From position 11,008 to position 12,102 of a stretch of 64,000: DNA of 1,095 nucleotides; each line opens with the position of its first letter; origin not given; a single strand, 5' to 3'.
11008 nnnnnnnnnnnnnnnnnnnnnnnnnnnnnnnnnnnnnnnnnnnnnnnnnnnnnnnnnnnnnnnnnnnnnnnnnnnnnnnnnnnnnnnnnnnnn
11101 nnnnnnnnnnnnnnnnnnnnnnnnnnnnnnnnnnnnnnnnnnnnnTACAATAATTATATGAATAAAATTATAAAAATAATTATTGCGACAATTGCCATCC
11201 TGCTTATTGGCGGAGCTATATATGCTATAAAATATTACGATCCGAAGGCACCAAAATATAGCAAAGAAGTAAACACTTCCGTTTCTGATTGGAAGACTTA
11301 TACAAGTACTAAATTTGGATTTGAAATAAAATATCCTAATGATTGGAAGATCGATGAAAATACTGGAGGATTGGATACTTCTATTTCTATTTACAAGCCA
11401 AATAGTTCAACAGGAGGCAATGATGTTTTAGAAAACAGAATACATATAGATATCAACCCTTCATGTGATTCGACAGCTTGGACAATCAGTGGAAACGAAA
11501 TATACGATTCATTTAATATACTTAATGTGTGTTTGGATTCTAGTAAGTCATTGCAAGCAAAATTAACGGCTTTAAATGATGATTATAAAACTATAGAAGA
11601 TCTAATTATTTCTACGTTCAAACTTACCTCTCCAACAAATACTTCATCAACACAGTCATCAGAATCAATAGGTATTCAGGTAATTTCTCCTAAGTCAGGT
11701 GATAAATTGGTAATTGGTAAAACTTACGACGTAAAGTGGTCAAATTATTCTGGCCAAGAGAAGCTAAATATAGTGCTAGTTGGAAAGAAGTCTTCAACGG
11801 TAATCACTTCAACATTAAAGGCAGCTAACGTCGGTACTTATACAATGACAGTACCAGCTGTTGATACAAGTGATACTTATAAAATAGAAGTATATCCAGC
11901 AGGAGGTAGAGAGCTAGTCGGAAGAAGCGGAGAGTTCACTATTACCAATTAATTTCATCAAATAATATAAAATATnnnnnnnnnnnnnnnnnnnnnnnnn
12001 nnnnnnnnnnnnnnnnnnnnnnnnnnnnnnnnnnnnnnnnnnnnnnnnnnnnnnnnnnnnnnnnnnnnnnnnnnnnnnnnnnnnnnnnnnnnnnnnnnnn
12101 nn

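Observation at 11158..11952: Extra membrane-protein gene inserted inside the rpoB-rpoC operon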

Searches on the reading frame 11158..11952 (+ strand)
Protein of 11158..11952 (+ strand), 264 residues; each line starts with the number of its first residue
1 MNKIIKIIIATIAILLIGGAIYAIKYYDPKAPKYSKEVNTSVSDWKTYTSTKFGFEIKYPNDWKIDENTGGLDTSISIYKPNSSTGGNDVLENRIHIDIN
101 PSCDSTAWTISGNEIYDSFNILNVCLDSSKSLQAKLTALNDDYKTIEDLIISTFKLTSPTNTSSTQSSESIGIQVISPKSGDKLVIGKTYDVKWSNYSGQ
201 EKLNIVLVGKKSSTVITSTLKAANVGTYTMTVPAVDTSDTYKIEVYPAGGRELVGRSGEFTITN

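Call 7: search_protein_families(library=pfam, proteins=[window:11158-11952:+], max_evalue=0.01)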
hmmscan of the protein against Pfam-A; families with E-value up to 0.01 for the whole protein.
window:11158-11952:+ (264 aa): 2 families
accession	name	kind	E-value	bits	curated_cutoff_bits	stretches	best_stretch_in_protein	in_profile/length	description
PF10342.15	Kre9_KNH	-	5.4e-06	27.5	24.6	1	177-262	1-94/94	Kre9/KNH-like N-terminal Ig-like domain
PF18933.6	PsbP_2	-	0.00025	21.6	27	1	9-86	3-84/184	PsbP-like protein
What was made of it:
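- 11290..11628 (+): X residues 45-157: PsbP-like N-domain. Motifs are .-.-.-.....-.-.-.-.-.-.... at the start and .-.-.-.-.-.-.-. at the end. It has an invariant Cys103/Cys125 pair and a hypervariable patch at about residues 87-142. Pfam PsbP_2 scores 21.6 bits for X, below the cut-off of 27 (call 7).
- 11677..11949 (+): X residues 174-264: Kre9/KNH-type Ig-like beta-sandwich C-domain. Pfam PF10342 scores 27.5 bits against a cut-off of 24.6 and covers profile positions 1-94 of 94 (call 7).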

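Call 9: find_homologous_proteins(query=window:11158-11952:+, max_evalue=0.001)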
Query window:11158-11952:+ (264 aa): 19 proteins with E <= 0.001 among 769 candidates.
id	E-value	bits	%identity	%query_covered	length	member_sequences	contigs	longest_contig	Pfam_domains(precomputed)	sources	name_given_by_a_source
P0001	4.5e-153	526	93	94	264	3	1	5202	PF10342.16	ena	-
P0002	1.8e-104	367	74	84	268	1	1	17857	PF18933.7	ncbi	-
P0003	5.8e-92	326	63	94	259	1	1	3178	-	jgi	-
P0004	2.0e-85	304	83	58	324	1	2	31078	PF18933.7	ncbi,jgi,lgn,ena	jgi:hypothetical protein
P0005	6.6e-66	240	52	100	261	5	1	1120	PF10342.16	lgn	-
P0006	1.7e-20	92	52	35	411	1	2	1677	PF10648.16,PF14343.12,PF10342.16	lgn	-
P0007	4.2e-20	90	54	33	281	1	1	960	PF10342.16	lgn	-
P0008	1.2e-19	89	54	35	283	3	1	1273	PF10648.16,PF10342.16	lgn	-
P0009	2.7e-19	88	53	33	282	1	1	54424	PF10648.16,PF10342.16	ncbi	-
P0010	1.7e-17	82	49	32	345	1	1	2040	PF18933.7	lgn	-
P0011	9.9e-17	79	51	35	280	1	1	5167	PF10648.16,PF10342.16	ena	-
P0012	1.6e-15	75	50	33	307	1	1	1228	PF10342.16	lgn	-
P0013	4.5e-15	74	48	33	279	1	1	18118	PF10342.16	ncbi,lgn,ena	-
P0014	1.1e-13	69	51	29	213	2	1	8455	PF10342.16,PF10646.15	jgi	jgi:hypothetical protein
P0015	1.7e-13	69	41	46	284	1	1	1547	PF10648.16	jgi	-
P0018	2.4e-5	42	63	7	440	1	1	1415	PF18933.7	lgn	-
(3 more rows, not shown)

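Call 12: find_encoding_contigs(protein=P0002, flank=8000, max_places=4)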
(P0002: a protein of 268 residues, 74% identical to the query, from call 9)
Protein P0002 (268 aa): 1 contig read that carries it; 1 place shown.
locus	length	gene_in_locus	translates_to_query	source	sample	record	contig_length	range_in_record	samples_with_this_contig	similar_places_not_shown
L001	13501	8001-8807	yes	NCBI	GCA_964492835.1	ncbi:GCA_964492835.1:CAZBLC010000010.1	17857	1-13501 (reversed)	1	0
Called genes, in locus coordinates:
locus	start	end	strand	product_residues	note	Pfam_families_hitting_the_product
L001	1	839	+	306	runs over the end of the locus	PF01145:Band_7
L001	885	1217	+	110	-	PF00886:Ribosomal_S16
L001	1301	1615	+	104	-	PF13083:KH_KhpA-B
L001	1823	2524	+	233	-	-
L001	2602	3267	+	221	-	PF01746:tRNA_m1G_MT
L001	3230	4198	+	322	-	PF09587:PGA_cap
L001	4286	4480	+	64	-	-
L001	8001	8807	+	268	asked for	PF18933:PsbP_2 (weak)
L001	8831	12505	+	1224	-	PF04997:RNA_pol_Rpb1_1, PF00623:RNA_pol_Rpb1_2, PF04983:RNA_pol_Rpb1_3, PF05000:RNA_pol_Rpb1_4, PF04998:RNA_pol_Rpb1_5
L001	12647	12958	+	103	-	-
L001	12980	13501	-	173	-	?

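Call 13: find_encoding_contigs(protein=P0004, flank=8000, max_places=4)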
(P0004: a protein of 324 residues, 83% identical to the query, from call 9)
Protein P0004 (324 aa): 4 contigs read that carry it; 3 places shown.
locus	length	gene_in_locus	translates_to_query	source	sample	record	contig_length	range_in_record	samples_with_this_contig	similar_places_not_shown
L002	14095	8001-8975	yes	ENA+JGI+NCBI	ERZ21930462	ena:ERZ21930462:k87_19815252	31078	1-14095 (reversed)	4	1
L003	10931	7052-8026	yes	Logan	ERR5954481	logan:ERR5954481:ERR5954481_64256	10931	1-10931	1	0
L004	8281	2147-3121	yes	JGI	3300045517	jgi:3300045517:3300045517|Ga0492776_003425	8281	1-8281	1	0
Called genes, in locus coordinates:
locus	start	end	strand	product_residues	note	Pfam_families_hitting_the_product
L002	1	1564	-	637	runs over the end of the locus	PF08206:OB_RNB (weak), PF17849:OB_Dis3 (weak), PF17876:CSD2, PF00773:RNB, PF00575:S1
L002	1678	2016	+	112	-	PF00886:Ribosomal_S16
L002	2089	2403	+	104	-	PF13083:KH_KhpA-B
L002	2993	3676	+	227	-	PF01746:tRNA_m1G_MT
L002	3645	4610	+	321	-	PF09587:PGA_cap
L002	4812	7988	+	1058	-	PF04563:RNA_pol_Rpb2_1, PF04561:RNA_pol_Rpb2_2, PF04565:RNA_pol_Rpb2_3, PF10385:RNA_pol_Rpb2_45, PF00562:RNA_pol_Rpb2_6, PF04560:RNA_pol_Rpb2_7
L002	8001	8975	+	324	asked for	PF18933:PsbP_2 (faint)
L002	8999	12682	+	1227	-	PF04997:RNA_pol_Rpb1_1, PF00623:RNA_pol_Rpb1_2, PF04983:RNA_pol_Rpb1_3, PF05000:RNA_pol_Rpb1_4, PF04998:RNA_pol_Rpb1_5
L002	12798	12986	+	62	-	PF03118:RNA_pol_A_CTD (weak)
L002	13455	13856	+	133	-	-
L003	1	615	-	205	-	?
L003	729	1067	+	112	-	PF00886:Ribosomal_S16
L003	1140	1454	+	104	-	PF13083:KH_KhpA-B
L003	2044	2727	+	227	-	PF01746:tRNA_m1G_MT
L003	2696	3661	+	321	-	PF09587:PGA_cap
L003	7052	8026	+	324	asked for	PF18933:PsbP_2 (faint)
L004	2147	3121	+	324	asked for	PF18933:PsbP_2 (faint)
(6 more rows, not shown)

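Call 14: find_encoding_contigs(protein=P0001, flank=8000, max_places=4)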
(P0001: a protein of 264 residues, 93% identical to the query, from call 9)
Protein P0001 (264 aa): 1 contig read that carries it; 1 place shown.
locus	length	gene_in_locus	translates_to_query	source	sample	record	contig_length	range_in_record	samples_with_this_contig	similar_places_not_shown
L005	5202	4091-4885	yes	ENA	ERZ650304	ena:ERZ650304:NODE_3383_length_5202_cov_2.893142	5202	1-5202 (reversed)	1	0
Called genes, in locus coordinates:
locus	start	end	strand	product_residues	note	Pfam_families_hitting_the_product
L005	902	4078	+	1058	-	PF04563:RNA_pol_Rpb2_1, PF04561:RNA_pol_Rpb2_2, PF04565:RNA_pol_Rpb2_3, PF10385:RNA_pol_Rpb2_45, PF00562:RNA_pol_Rpb2_6, PF04560:RNA_pol_Rpb2_7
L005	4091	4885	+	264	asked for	PF10342:Kre9_KNH (weak)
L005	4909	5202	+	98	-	?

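Call 15: find_encoding_contigs(protein=P0003, flank=8000, max_places=4)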
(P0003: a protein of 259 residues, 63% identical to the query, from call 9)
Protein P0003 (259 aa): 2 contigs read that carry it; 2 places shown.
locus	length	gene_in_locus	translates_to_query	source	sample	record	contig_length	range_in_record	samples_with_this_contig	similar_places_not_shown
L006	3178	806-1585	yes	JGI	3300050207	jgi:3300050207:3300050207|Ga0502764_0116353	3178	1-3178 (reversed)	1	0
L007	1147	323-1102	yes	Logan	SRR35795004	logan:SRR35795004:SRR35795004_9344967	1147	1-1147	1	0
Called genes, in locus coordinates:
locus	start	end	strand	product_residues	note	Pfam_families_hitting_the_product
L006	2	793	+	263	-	?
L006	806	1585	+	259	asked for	-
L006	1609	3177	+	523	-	?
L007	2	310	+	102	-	?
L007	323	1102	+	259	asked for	-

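Call 16: find_encoding_contigs(protein=P0005, flank=8000, max_places=4)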
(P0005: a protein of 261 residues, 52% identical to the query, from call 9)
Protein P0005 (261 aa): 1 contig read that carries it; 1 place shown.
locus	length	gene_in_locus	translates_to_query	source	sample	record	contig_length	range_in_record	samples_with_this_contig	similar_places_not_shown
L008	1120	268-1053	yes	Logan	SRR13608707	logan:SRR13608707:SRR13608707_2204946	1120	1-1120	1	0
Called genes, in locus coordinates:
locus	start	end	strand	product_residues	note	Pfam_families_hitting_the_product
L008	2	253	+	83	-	?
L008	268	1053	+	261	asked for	PF10342:Kre9_KNH (weak)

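Call 35: predict_structure(alignment_id=A2)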
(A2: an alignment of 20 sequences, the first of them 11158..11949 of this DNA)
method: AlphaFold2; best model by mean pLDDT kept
length: 264 residues; sequences in the alignment: 20
mean_pLDDT: 73.0   pTM: 0.42
mean pLDDT of the five models: 73.0, 71.2, 69.6, 68.8, 67.8
residues with pLDDT >= 90: 38; 70-90: 129; 50-70: 65; < 50: 32
segments of 3 or more residues with pLDDT < 50: 30-37, 85-89, 112-116, 160-170
pLDDT, mean of each block of 10 residues (from residue 1): 79 81 56 48 87 83 79 72 52 69 62 50 68 72 78 72 36 84 91 87 84 62 81 88 81 85 92
secondary structure, 60 per line:
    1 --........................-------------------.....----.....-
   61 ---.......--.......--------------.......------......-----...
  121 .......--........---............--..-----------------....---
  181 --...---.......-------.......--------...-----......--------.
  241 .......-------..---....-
elements in order: H3-26 E46-50 E55-59 E64-70 E73-79 E94-100 E107-112 E118-127 E130-137 H141-152 E174-177 E183-185 E189-195 E203-209 E218-220 E226-231 E240-247 E260-263
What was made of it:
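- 11176..11229 (+): X residues 7-24: single N-terminal transmembrane segment (signal anchor, or a signal peptide). Only about 6 residues lie on the cytoplasmic side. AF2 models a helix at residues 3-26 (call 35).
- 11629..11676 (+): X residues 158-173: Ser/Thr-rich linker, and the recombination breakpoint zone. AF2 pLDDT is below 50 for residues 160-170 (call 35).
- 11677..11949 (+): AF2 pLDDT is 81-92 for most of the domain (call 35).
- On Kre9/KNH-like Ig-like domain (Pfam PF10342): AF2 models an all-beta domain, with pLDDT 81-92 for most of it (call 35).
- The AF2 model shows a TM helix, a beta-rich domain with a C-terminal helix, a disordered linker and a confident beta-sandwich (call 35).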

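Call 37: search_protein_representatives(protein=window:11158-11949:+)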
Query: 264 residues. Proteins with E-value up to 0.001 (for the whole library): 2791; up to 1e-10: 226; up to 1e-30: 4. The best 150 are listed.
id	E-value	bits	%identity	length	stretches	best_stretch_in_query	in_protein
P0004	6.5e-86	304.3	80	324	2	1-166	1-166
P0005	2.1e-66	240.4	53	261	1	6-264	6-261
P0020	2.2e-46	174.8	83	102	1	165-264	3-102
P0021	1.5e-36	142.6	44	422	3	125-263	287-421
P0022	2.7e-30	122.1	33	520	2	40-207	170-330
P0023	2.0e-29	119.3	33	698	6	158-256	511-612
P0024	4.6e-28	114.8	29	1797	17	167-247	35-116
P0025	5.4e-27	111.3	37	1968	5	166-245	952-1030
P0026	1.8e-25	106.3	36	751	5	172-246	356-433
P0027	2.1e-25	106.1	51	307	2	154-262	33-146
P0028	4.3e-24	101.8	36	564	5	172-245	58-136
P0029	1.5e-23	100.0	31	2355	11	168-251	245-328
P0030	3.8e-23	98.7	28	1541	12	151-245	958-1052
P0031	4.5e-22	95.2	28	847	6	166-263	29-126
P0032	1.3e-21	93.7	34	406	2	44-201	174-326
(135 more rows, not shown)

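Call 38: fold_search(model_id=the predicted structure, library=pdb)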
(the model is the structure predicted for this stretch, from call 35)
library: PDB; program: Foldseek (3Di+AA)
matches with E <= 10: 1718; with E <= 0.001: 0
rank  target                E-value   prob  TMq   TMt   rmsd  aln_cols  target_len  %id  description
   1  8tni_J                2.2e-03  0.89  0.22  0.24  20.3       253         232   11  Cryo-EM structure of HIV-1 Env BG505 DS-SOSIP in complex with broadly neutralizing bi-specific antibody CAP256L-R27 ta (released 2024-05-08)
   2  3pdg                  3.6e-03  1.00  0.25  0.56   3.9        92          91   18  Structures of Clostridium thermocellum CbhA fibronectin(III)-like modules (released 2011-11-23)
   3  8r4o_F                3.7e-03  0.85  0.23  0.24  16.6       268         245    9  Salt inducible kinase 3 in complex with inhibitor (released 2024-03-27)
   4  2ice_A                4.2e-03  0.99  0.29  0.13  15.5       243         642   10  CRIg bound to C3c (released 2006-11-07)
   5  2qki_A                5.1e-03  0.99  0.28  0.13  15.7       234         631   11  Human C3c in complex with the inhibitor compstatin (released 2007-08-14)
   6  9o6j_B                5.4e-03  0.90  0.24  0.27  15.3       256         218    7  Structure of Siglec-10 in complex with 2,3-Sialyllactose (released 2026-02-25)
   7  6e57_C                6.0e-03  0.92  0.25  0.18  16.6       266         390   10  Bacteroides ovatus mixed-linkage glucan utilization locus (MLGUL) SGBP-B in complex with mixed-linkage heptasaccharide (released 2019-05-29)
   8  7b2m_A                6.3e-03  0.98  0.28  0.12  16.6       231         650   11  Cryo-EM structure of complement C4b in complex with nanobody E3 (released 2022-03-02)
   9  6e57_D                6.7e-03  0.93  0.26  0.18  16.6       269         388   10  Bacteroides ovatus mixed-linkage glucan utilization locus (MLGUL) SGBP-B in complex with mixed-linkage heptasaccharide (released 2019-05-29)
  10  5gni_B                7.8e-03  0.92  0.25  0.31  17.8       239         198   10  The crystal structure of PECAM-1 IgL1-2 trans-homophilic dimer (released 2016-12-21)
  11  8dke_P                8.7e-03  1.00  0.23  0.19   4.4        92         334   13  Cryo-EM structure of cystinosin in a cytosol-open state (released 2022-09-21)
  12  3pdd                  9.6e-03  0.89  0.23  0.31  14.9       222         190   14  Structures of Clostridium thermocellum CbhA fibronectin(III)-like modules (released 2011-11-23)
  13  8ent_F                9.6e-03  0.51  0.15  0.21  16.5       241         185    9  Interleukin-21 signaling complex with IL-21R and IL-2Rg (released 2023-06-28)
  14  8edc_A                1.0e-02  0.72  0.22  0.27  17.1       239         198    9  Structure of C. elegans UNC-5 IG 1+2 Domains (released 2023-01-11)
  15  5wer_I                1.1e-02  0.77  0.21  0.19  17.4       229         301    7  Crystal Structure of TAPBPR and H2-Dd complex (released 2017-10-18)
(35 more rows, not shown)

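Call 41: search_solved_structures(query=A2, max_evalue=1)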
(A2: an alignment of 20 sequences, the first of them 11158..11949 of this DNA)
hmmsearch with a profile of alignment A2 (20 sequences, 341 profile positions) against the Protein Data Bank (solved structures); distinct sequences matched with E-value up to 1: 7.
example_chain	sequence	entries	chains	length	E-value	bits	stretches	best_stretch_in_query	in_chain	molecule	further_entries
9egp_A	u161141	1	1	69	0.076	15.5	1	5-57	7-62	Geopilin domain 1 protein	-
7tgg_A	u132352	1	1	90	0.21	14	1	4-55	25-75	Geopilin domain 1 protein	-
3vgi_A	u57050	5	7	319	0.39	13.1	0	10-70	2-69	Endoglucanase A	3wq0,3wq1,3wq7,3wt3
3wr0_A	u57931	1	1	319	0.39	13.1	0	10-70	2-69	Endoglucanase A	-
3wxp_A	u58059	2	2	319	0.62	12.5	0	10-69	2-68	Endoglucanase A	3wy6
6ncl_a0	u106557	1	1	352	0.8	12.1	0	15-45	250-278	P14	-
7jgt_A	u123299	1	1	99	0.91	11.9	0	122-178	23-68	Fibronectin type-III domain-containing protein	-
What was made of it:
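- Tried and rejected: A PDB sequence profile of the full-length alignment gave nothing relevant (call 41).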

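Call 42: search_protein_families(library=ncbifam, proteins=[window:11158-11949:+, P0004, P0005], max_evalue=1)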
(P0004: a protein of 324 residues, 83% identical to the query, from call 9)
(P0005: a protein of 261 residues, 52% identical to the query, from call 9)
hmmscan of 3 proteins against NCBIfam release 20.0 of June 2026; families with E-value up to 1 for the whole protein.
window:11158-11949:+ (264 aa): 0 families

P0004 (324 aa): 1 family
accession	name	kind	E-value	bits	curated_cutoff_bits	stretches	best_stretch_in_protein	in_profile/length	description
TIGR03500.1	FliO_TIGR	equivalog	0.11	12.6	55.25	0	289-307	44-62/70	flagellar biosynthetic protein FliO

P0005 (261 aa): 2 families
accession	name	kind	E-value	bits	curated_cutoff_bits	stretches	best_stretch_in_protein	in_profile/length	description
NF033802.1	AimP_fam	subfamily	0.0013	18.9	35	1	5-46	2-39/43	lysogeny pheromone AimP family peptide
NF040946.1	PSII_PsbP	equivalog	0.02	14.5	60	1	36-68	17-49/180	photosystem II reaction center PsbP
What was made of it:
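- Tried and rejected: NCBIfam returned no family for X (call 42).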
